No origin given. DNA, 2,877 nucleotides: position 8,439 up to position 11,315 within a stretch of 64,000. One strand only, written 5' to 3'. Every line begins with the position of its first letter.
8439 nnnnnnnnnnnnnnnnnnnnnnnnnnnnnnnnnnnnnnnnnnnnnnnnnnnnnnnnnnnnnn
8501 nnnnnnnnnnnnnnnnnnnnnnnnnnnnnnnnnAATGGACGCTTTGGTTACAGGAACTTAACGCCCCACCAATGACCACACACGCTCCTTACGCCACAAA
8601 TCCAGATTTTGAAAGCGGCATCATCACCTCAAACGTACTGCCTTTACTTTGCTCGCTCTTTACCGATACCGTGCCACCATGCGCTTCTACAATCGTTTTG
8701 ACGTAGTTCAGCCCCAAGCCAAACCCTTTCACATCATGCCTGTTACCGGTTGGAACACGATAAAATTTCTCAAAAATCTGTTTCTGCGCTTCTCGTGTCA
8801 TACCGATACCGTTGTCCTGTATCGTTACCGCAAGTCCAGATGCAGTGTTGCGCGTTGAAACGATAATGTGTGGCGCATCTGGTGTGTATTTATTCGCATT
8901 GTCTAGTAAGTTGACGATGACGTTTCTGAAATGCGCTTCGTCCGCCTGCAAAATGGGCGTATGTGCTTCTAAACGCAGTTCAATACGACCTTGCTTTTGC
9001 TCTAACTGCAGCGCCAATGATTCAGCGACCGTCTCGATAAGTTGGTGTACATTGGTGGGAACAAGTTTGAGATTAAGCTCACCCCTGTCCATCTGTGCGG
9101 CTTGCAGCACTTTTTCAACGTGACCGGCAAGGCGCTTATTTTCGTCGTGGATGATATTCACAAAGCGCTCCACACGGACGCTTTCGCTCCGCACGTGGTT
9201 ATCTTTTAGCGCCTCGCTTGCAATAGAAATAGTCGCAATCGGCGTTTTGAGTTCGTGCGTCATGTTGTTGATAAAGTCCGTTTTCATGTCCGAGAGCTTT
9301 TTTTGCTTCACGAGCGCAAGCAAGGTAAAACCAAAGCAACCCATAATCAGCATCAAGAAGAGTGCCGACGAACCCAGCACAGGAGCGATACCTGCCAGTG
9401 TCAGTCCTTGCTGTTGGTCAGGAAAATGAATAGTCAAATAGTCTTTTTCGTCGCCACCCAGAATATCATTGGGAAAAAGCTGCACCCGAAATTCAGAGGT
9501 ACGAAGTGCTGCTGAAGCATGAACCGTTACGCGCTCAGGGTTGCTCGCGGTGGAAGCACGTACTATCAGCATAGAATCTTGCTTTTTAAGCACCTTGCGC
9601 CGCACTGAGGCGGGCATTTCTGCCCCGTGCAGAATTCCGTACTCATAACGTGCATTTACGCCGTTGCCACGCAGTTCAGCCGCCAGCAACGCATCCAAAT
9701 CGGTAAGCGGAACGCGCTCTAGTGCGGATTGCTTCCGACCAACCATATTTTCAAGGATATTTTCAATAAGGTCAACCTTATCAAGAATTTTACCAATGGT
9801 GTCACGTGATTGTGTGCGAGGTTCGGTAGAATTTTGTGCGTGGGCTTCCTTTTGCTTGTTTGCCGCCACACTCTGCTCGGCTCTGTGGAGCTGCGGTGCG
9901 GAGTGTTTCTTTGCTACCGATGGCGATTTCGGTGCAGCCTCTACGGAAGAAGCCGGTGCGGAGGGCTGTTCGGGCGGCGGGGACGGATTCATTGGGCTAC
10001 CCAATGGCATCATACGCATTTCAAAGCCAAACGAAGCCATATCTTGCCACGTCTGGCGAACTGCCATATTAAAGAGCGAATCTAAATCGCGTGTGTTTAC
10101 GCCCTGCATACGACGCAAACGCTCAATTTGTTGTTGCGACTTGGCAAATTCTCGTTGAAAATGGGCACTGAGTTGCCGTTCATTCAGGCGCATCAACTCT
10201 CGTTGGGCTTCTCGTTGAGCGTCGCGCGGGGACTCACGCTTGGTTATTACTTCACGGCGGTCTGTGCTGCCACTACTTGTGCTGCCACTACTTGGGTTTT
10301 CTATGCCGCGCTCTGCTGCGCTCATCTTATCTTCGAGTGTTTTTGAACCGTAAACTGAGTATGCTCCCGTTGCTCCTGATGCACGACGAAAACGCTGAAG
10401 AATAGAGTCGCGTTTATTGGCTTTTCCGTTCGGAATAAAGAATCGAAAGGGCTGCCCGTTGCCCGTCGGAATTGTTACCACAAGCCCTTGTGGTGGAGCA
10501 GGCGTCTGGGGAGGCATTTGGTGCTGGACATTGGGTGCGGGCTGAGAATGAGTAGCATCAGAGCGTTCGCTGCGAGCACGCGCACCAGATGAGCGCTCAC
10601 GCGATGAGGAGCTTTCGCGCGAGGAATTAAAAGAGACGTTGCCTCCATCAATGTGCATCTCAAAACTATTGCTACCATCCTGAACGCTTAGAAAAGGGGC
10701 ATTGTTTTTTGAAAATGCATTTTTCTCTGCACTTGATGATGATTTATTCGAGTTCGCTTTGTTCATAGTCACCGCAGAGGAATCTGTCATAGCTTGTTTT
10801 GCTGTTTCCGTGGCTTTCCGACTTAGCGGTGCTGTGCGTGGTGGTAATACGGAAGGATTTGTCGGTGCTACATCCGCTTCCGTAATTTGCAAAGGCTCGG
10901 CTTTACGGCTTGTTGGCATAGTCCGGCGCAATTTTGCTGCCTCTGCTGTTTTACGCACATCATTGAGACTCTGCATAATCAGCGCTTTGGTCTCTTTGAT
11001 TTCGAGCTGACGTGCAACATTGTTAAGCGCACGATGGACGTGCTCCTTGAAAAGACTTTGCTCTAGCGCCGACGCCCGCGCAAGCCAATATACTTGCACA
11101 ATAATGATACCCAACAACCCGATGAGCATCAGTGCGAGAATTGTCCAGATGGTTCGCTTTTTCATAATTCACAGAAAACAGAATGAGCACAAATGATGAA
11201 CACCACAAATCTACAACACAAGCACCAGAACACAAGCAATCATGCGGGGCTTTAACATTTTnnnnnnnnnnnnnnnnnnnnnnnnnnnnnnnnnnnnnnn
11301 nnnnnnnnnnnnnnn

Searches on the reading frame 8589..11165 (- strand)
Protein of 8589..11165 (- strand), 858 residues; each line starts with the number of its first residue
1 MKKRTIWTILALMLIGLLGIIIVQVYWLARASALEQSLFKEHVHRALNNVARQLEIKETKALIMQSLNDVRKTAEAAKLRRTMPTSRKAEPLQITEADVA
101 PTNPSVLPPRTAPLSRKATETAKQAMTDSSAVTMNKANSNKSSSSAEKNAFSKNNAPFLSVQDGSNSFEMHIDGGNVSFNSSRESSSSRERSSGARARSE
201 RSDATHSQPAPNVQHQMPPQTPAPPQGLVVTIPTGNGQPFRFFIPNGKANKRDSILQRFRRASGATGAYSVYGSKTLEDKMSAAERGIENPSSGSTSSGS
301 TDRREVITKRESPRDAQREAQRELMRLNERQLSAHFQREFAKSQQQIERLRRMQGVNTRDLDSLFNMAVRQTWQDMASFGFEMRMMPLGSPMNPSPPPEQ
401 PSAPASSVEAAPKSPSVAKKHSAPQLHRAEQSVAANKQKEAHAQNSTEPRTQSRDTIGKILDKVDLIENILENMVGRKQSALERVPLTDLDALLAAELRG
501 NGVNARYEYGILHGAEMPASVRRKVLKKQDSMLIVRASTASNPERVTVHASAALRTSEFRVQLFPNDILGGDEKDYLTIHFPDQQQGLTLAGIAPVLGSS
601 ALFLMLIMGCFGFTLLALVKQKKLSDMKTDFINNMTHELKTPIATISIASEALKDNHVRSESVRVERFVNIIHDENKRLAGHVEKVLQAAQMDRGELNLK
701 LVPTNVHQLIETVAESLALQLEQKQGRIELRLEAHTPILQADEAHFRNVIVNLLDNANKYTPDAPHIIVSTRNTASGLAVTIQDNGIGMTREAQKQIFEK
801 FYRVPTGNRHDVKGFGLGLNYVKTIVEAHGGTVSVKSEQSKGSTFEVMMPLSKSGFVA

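Call 49: search_protein_families(library=pfam, proteins=[window:8589-11165:-], max_evalue=0.001)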
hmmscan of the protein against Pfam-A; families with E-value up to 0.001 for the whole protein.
window:8589-11165:- (858 aa): 2 families
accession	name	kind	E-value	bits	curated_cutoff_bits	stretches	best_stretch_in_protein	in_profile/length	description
PF02518.31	HATPase_c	-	9.1e-27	94.1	26.4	1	742-852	2-110/111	Histidine kinase-, DNA gyrase B-, and HSP90-like ATPase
PF00512.31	HisKA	-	2.9e-12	46.9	26.9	1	627-695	1-66/66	His Kinase A (phospho-acceptor) domain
